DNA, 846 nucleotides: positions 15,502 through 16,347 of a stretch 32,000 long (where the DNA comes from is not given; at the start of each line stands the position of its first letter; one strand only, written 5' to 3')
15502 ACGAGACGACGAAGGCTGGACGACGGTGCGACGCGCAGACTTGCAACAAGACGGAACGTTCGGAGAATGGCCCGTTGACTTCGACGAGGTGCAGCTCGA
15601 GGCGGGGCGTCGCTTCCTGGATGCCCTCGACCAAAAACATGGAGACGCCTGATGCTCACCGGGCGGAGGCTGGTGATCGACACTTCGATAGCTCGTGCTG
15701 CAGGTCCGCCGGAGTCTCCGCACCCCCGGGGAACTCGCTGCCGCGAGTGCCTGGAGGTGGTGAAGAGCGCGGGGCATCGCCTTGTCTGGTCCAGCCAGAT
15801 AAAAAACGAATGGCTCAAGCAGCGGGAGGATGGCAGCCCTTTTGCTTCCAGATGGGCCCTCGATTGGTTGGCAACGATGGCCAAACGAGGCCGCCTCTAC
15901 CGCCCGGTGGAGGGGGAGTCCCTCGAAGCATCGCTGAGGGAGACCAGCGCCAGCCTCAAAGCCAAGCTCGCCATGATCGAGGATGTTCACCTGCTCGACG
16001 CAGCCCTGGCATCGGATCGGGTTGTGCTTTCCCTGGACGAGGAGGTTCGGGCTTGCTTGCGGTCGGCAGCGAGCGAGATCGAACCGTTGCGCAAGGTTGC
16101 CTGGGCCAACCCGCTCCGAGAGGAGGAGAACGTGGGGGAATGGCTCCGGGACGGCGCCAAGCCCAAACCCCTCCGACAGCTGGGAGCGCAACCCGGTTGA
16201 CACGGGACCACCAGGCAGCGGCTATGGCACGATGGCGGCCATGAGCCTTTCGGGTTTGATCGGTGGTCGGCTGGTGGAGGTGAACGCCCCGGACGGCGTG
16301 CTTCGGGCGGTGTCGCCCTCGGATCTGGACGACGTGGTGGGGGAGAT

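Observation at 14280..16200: Translationally coupled ABC-type ATPase + PIN-like protein: candidate defence/toxin cassette not matching a named system I know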

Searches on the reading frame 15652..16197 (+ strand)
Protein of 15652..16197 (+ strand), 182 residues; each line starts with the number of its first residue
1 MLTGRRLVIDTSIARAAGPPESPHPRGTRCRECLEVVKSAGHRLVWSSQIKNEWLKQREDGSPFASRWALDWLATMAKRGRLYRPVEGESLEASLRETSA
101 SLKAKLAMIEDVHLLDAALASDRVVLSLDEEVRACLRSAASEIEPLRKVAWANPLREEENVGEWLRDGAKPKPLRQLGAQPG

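Call 6: search_protein_families(library=pfam, proteins=[window:15652-16197:+], max_evalue=1)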
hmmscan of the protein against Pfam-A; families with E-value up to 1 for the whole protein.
seq(182 aa): 1 family
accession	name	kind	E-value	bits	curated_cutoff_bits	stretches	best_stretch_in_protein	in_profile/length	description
PF16289.11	PIN_12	-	0.21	12.4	32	1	8-60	2-51/172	PIN domain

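Call 7: search_protein_families(library=padloc, proteins=[window:15652-16197:+], max_evalue=1)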
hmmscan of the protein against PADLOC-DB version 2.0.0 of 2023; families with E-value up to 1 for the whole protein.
seq(182 aa): 0 families

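Call 8: search_protein_families(library=ncbifam, proteins=[window:15652-16197:+], max_evalue=1)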
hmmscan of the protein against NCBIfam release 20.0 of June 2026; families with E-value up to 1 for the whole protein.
seq(182 aa): 1 family
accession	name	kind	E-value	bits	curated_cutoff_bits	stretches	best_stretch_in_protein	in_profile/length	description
TIGR00028.1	Mtu_PIN_fam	subfamily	0.052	13.8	73.6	1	61-133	58-130/143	TA system VapC family ribonuclease toxin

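Call 9: find_homologous_proteins(query=window:15652-16197:+, max_evalue=0.001)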
Query seq(182 aa) (182 aa): 3 proteins with E <= 0.001 among 431 candidates.
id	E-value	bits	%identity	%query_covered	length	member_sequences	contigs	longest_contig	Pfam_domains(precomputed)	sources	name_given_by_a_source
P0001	1.3e-74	268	68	99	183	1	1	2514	-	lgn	-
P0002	1.2e-20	92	39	95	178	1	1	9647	-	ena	-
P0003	1.6e-19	88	36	95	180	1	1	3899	-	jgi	jgi:predicted nucleic acid-binding protein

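Call 11: find_encoding_contigs(protein=P0002, flank=6000)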
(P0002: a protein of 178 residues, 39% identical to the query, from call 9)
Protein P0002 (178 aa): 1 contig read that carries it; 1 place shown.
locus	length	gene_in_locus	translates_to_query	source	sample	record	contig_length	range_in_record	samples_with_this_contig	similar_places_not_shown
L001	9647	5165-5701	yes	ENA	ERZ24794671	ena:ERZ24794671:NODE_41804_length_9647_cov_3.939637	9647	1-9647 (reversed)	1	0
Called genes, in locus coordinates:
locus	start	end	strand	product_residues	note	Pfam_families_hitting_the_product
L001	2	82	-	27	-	?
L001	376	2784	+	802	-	PF02838:Glyco_hydro_20b (faint), PF13385:Laminin_G_3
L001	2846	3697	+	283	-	PF01261:AP_endonuc_2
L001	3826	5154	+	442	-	PF13175:AAA_15, PF13304:AAA_21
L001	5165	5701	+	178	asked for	-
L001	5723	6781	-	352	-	PF01208:URO-D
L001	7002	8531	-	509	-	-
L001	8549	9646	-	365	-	?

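Call 12: find_encoding_contigs(protein=P0003, flank=6000)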
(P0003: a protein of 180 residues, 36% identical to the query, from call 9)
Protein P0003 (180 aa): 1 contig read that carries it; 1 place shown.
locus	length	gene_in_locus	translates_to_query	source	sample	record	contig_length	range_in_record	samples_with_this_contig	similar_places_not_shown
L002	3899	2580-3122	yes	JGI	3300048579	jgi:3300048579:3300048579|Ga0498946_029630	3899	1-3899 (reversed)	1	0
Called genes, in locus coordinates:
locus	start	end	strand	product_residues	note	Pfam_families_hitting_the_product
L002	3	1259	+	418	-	?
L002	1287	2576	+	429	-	PF13175:AAA_15, PF13304:AAA_21, PF13175:AAA_15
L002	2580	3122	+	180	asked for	-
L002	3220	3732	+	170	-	PF02223:Thymidylate_kin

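Call 13: find_encoding_contigs(protein=P0001, flank=6000)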
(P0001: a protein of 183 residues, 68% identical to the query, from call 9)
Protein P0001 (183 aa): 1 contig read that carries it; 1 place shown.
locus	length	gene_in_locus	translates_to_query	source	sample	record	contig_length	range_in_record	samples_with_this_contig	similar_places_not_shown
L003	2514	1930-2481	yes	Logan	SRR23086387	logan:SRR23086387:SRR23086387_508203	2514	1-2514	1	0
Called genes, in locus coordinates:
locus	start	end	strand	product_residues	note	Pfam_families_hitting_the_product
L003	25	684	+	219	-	-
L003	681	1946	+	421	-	PF02463:SMC_N (weak), PF13175:AAA_15, PF13476:AAA_23 (faint), PF13304:AAA_21, PF13175:AAA_15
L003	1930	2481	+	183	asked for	-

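Call 16: find_homologous_proteins(query=A1, max_evalue=0.01)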
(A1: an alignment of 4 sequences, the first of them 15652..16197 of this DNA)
Query A1 (4 sequences) (182 aa, profile of the alignment): 211 proteins with E <= 0.01 among 8000 candidates; the best 120 are listed.
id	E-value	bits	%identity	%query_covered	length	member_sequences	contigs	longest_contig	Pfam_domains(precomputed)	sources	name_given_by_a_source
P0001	2.5e-88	313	68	99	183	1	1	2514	-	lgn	-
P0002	4.3e-78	279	39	95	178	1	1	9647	-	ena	-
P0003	3.7e-77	276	36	95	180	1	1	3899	-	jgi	jgi:predicted nucleic acid-binding protein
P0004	2.2e-63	231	39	95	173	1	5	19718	-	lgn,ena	-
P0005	1.2e-60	222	37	96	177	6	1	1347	-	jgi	-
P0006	9.7e-57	210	38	95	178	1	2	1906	-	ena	-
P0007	6.3e-55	204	38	96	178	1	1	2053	-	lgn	-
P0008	1.5e-54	202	37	98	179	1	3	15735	-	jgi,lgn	jgi:hypothetical protein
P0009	3.2e-54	201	39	97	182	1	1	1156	-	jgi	jgi:hypothetical protein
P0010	4.1e-54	201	38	98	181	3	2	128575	-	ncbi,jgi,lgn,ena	-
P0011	5.1e-54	201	36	98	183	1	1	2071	-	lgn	-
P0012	5.6e-54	201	41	98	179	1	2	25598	-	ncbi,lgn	-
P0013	5.8e-54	201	36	99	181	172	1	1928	-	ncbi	-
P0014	2.9e-53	198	40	96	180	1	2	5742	-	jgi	jgi:hypothetical protein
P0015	1.1e-52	196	40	97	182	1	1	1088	-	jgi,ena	-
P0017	2.5e-52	195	41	98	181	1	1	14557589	-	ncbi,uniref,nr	ncbi:hypothetical protein SOCE26_085330 [Sorangium cellulosum]|uniref:PIN domain-containing protein 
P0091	1.1e-44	170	34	97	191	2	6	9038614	-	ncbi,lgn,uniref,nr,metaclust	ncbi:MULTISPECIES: hypothetical protein [unclassified Tolypothrix]|uniref:hypothetical protein n=1 T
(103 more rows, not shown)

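Call 24: search_protein_representatives(alignment_id=A1)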
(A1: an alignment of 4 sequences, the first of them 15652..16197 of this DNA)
Query: 4 sequences, 184 profile positions. Proteins with E-value up to 0.001 (for the whole library): 2232; up to 1e-10: 1854; up to 1e-30: 556. The best 150 are listed.
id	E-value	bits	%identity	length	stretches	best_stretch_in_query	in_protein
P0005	3.8e-61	222.2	-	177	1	6-182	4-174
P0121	8.8e-54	198.3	-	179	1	4-180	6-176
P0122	1.2e-52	194.6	-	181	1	3-181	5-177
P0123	4.3e-52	192.7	-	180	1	4-182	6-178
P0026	1.1e-51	191.5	-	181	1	3-181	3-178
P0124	1.5e-50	187.7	-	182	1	3-180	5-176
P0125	3.9e-50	186.4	-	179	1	5-180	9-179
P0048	1.8e-49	184.2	-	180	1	6-182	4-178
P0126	3.0e-49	183.5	-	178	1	5-182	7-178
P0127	5.1e-49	182.7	-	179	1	4-182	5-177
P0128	5.3e-49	182.7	-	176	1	1-181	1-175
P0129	2.5e-48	180.5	-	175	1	4-179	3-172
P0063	3.3e-48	180.1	-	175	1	4-179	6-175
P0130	1.2e-47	178.3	-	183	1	3-178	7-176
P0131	1.6e-47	177.9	-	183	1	3-178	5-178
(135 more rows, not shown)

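Call 29: find_related_loci(query=A1, collection=genome_contigs, flank=8000)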
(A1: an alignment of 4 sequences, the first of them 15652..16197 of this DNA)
Query A1 (182 aa) in genome_contigs; peptide patterns used: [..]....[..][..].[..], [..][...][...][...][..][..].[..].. (x = any residue, [..] = any of these).
119 stretches matched a pattern; 42 encode a relative of the query (tblastn E <= 1e-3); 42 distinct loci.
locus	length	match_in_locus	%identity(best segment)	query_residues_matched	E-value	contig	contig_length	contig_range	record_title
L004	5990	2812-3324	39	4-178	2e-32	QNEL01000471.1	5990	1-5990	MAG: Candidatus Parabeggiatoa sp. nov. 3 isolate B5_G6 B5_Guay6_scaffold_15639, whole genome shotgun sequence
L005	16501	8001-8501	40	5-179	1e-32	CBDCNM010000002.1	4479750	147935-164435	MAG: Candidatus Latescibacterota bacterium isolate f150df7c-f474-47d5-8e53-e740a55afba2 genome assembly, contig: contig_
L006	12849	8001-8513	39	4-178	1e-31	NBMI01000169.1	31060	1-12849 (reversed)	MAG: Candidatus Parabeggiatoa sp. nov. 2 isolate 4572_84 ex4572_84_scaffold_5712, whole genome shotgun sequence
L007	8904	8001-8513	40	5-178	5e-31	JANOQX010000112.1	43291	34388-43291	MAG: Cyanobacteria bacterium VAR_4_metabat_243 VAR_4_k141_4096055, whole genome shotgun sequence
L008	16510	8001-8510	42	7-178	1e-30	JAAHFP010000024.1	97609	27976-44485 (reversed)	MAG: Symploca sp. SIO1C2 1C2_NODE_24, whole genome shotgun sequence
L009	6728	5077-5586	35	4-178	7e-30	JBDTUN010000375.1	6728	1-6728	MAG: Acidobacteriota bacterium isolate cluster3_bin.45 NODE_59136_length_6728_cov_7.376742, whole genome shotgun sequenc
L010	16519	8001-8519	32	3-180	2e-29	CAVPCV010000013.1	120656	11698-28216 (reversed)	MAG: uncultured Methanosarcinales archaeon isolate MFD00032.bin.2.117 genome assembly, contig: contig_56061, whole genom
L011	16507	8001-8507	34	5-179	1e-28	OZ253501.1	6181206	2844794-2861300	MAG: Candidatus Latescibacterota bacterium isolate f485d00f-16df-4488-a4d1-ddfd292eb512 genome assembly, chromosome: 1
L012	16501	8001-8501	37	5-179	1e-28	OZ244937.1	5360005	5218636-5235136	MAG: Candidatus Latescibacterota bacterium isolate 1c493fcc-a489-4500-a9bd-4f4019e95c1e genome assembly, chromosome: 1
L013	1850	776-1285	34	6-178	1e-28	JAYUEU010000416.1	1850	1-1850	MAG: Synechococcales cyanobacterium isolate GFS_7545 GFS_7545_415, whole genome shotgun sequence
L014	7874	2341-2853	36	7-182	2e-28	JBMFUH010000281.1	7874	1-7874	MAG: Isosphaeraceae bacterium isolate KM4347-34 NODE_2760_length_7874_cov_8.408492, whole genome shotgun sequence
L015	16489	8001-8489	34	5-172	1e-26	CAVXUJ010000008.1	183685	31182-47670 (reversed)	MAG: Methanotrichaceae archaeon isolate MFD04716.bin.1.417 genome assembly, contig: contig_45776, whole genome shotgun s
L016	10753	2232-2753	35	5-180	4e-28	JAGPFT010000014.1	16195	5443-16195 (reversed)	MAG: Anaerolineae bacterium isolate Gw_SlDig_bin_20 Gw_SlDig_6331_length_16195_cov_5.253983, whole genome shotgun sequen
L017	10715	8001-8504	37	5-176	3e-27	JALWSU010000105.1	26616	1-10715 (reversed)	MAG: Thiotrichaceae bacterium isolate M2_metabat2_scaf2bin.101 M2_NODE_1540_length_26616_cov_3.667485, whole genome shot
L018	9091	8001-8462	35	6-166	5e-27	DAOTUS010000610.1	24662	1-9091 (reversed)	MAG TPA_asm: Herpetosiphonaceae bacterium isolate F20_78 k119_5824269, whole genome shotgun sequence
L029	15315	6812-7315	34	7-179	6e-25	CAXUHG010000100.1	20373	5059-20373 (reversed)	MAG TPA_asm: uncultured Ktedonobacteraceae bacterium isolate public_SRR14722086_metawrap_bin.6 genome assembly, contig:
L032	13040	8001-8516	34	2-180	2e-23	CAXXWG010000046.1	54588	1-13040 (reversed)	MAG: Aggregatilineales bacterium isolate 4734e482-6ba8-4989-a020-70ef2b8c55ca genome assembly, contig: contig_46, whole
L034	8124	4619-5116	34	2-173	5e-22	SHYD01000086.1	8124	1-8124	MAG: Dehalococcoidia bacterium isolate Baikal-deep-G110 BACOMB-C42051, whole genome shotgun sequence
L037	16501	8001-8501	41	5-179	1e-32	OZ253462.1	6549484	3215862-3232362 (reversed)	MAG: Candidatus Latescibacterota bacterium isolate 85c596c4-e601-42f5-bc00-22a25924bb3e genome assembly, chromosome: 1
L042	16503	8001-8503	38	5-177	2e-21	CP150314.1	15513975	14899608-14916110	Sorangium sp. So ce134 chromosome, complete genome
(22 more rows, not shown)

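Call 32: predict_structure(alignment_id=A2)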
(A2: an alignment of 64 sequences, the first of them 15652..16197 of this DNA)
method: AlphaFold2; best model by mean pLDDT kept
length: 182 residues; sequences in the alignment: 64
mean_pLDDT: 95.2   pTM: 0.90
mean pLDDT of the five models: 95.2, 95.2, 95.1, 94.9, 94.6
residues with pLDDT >= 90: 168; 70-90: 11; 50-70: 3; < 50: 0
segments of 3 or more residues with pLDDT < 50: none
pLDDT, mean of each block of 10 residues (from residue 1): 88 96 95 98 97 94 93 98 95 97 96 97 98 97 97 96 96 92 66
secondary structure, 60 per line:
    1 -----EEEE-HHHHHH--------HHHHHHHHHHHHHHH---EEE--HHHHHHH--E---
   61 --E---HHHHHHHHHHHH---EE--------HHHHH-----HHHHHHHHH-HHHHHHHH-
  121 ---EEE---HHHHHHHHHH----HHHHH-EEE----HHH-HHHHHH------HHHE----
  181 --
elements in order: E6-9 H11-16 H25-39 E43-45 H48-54 H67-78 H92-96 H102-110 H112-119 E124-126 H130-139 H144-148 E150-152 H161-166

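Call 35: fold_search(model_id=the predicted structure, library=pdb)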
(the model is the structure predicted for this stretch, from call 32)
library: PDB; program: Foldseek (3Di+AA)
matches with E <= 10: 811; with E <= 0.001: 0
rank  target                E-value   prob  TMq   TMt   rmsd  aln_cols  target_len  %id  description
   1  7og5_A                2.9e-03  0.98  0.40  0.45   8.0       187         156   18  RNA-free Ribonuclease P from Halorhodospira halophila (released 2021-07-07)
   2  7og5_J                4.6e-03  0.97  0.44  0.46   6.0       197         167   15  RNA-free Ribonuclease P from Halorhodospira halophila (released 2021-07-07)
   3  7ndj_A                7.5e-03  0.94  0.36  0.39   8.2       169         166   14  Crystal structure of ZC3H12C PIN-CCCH Zn Finger domain with RNA heptamer (released 2021-05-19)
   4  7vwo_A                8.9e-03  1.00  0.51  0.62   5.4       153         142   18  TA complex from Mycobacterium tuberculosis (released 2022-11-16)
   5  5x3t_B                1.8e-02  0.97  0.42  0.52   5.0       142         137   20  VapBC from Mycobacterium tuberculosis (released 2017-06-07)
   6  7ndj_B                2.1e-02  0.91  0.36  0.34   7.8       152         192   14  Crystal structure of ZC3H12C PIN-CCCH Zn Finger domain with RNA heptamer (released 2021-05-19)
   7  3zzm_B                2.1e-02  0.35  0.26  0.11  12.5       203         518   12  Crystal structure of Mycobacterium tuberculosis PurH with a novel bound nucleotide CFAIR, at 2.2 A resolution. (released 2011-09-28)
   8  8zvb                  2.9e-02  0.54  0.31  0.18   7.9       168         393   13  The ShosTA toxin-antitoxin system provides phage defence (released 2025-04-09)
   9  3q12_D                3.1e-02  0.57  0.33  0.24   9.0       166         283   10  Pantoate-beta-alanine ligase from Yersinia pestis in complex with pantoate. (released 2011-02-02)
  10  3zzm_A                3.1e-02  0.47  0.30  0.13  10.9       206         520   14  Crystal structure of Mycobacterium tuberculosis PurH with a novel bound nucleotide CFAIR, at 2.2 A resolution. (released 2011-09-28)
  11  2fe1                  3.5e-02  0.57  0.30  0.38   7.7       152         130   18  Crystal Structure of PAE0151 from Pyrobaculum aerophilum (released 2005-12-27)
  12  8zvd                  3.5e-02  0.51  0.30  0.17   7.9       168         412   13  ShosT with phosphate (released 2025-04-09)
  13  1iho_A                4.2e-02  0.54  0.33  0.24   9.2       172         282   10  CRYSTAL APO-STRUCTURE OF PANTOTHENATE SYNTHETASE FROM E. COLI (released 2001-05-30)
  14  6lg1_B                4.2e-02  0.51  0.31  0.16  10.7       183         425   12  Crystal structure of LpCGTa in complex with UDP (released 2020-11-18)
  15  4muf_A                5.0e-02  0.72  0.37  0.26   8.1       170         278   14  Crystal structure of pantothenate synthetase in complex with 2-(2-(4-tert-butylphenylsulfonylcarbamoyl)-5-methoxy-1H-i (released 2014-08-27)
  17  2lcq_MODEL_1_A        5.3e-02  0.91  0.40  0.44   5.2       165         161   12  Solution structure of the endonuclease Nob1 from P.horikoshii (released 2011-12-14)
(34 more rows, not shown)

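Call 38: search_protein_families(library=padloc, alignment_id=A2, max_evalue=1)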
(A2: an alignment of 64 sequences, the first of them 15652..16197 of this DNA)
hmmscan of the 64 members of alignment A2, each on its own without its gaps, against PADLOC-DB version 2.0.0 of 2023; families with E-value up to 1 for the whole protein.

A. member 1, window:15652-16197:+ (182 aa): 0 families

B. families by the number of members that match (of 64 scanned): 6 families
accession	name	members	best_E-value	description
PDLC04421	PDC-M11A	5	5.6e-05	-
PDLC04468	PDC-M15B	1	0.0017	-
PDLC02295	AbiEii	1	0.0031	AbiEii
PDLC00761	PycC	1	0.015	Pycsar cyclase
PDLC03959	SngB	1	0.03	-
PDLC00432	ThsB1|ThsB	1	0.047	TIR-like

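Call 39: search_protein_families(library=pfam, alignment_id=A2, max_evalue=1)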
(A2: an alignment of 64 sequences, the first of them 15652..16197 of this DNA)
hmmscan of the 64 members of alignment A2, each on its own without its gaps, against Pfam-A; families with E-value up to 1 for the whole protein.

A. member 1, window:15652-16197:+ (182 aa): 1 family
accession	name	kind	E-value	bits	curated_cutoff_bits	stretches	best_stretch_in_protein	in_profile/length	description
PF16289.11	PIN_12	-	0.21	12.4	32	1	8-60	2-51/172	PIN domain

B. families by the number of members that match (of 64 scanned): 51 families (the first 25 are shown)
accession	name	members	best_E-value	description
PF16289.11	PIN_12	9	0.013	PIN domain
PF05435.16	Phi-29_GP3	3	0.044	Phi-29 DNA terminal protein GP3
PF13470.12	PIN_3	2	0.0013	PIN domain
PF20415.3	DUF6699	2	0.023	Family of unknown function (DUF6699)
PF04157.22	EAP30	2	0.032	EAP30/Vps36 family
PF11977.14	RNase_Zc3h12a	2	0.081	Zc3h12a-like Ribonuclease NYN domain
PF18478.7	PIN_10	2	0.27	PIN like domain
PF04632.18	FUSC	2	0.44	Fusaric acid resistance protein family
PF16119.10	DUF4835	1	0.00084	Domain of unknown function (DUF4835)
PF10223.15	Menorin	1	0.0065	Menorin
PF19449.4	DUF5987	1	0.0084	Family of unknown function (DUF5987)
PF11771.13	DUF3314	1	0.0097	Protein of unknown function (DUF3314)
PF21983.2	NikA-like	1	0.011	Mobilization protein NikA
PF00564.30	PB1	1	0.015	PB1 domain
PF14198.11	TnpV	1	0.016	Transposon-encoded protein TnpV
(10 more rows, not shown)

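Call 41: search_solved_structures(query=A2, max_evalue=10, show_alignments=2)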
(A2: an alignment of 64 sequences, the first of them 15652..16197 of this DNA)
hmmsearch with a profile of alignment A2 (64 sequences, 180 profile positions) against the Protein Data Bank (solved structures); distinct sequences matched with E-value up to 10: 5.
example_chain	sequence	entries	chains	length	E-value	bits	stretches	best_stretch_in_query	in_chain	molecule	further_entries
3eur_A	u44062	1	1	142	0.066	16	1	53-111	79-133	uncharacterized protein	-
2kjb_A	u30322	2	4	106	0.097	15.4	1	81-139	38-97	CzrA protein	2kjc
1r1u_A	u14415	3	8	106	0.097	15.4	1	81-139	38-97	repressor protein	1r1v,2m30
6cda_A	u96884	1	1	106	0.1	15.4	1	82-139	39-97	ArsR family transcriptional regulator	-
6cdb_A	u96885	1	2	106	0.26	14.1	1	81-139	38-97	ArsR family transcriptional regulator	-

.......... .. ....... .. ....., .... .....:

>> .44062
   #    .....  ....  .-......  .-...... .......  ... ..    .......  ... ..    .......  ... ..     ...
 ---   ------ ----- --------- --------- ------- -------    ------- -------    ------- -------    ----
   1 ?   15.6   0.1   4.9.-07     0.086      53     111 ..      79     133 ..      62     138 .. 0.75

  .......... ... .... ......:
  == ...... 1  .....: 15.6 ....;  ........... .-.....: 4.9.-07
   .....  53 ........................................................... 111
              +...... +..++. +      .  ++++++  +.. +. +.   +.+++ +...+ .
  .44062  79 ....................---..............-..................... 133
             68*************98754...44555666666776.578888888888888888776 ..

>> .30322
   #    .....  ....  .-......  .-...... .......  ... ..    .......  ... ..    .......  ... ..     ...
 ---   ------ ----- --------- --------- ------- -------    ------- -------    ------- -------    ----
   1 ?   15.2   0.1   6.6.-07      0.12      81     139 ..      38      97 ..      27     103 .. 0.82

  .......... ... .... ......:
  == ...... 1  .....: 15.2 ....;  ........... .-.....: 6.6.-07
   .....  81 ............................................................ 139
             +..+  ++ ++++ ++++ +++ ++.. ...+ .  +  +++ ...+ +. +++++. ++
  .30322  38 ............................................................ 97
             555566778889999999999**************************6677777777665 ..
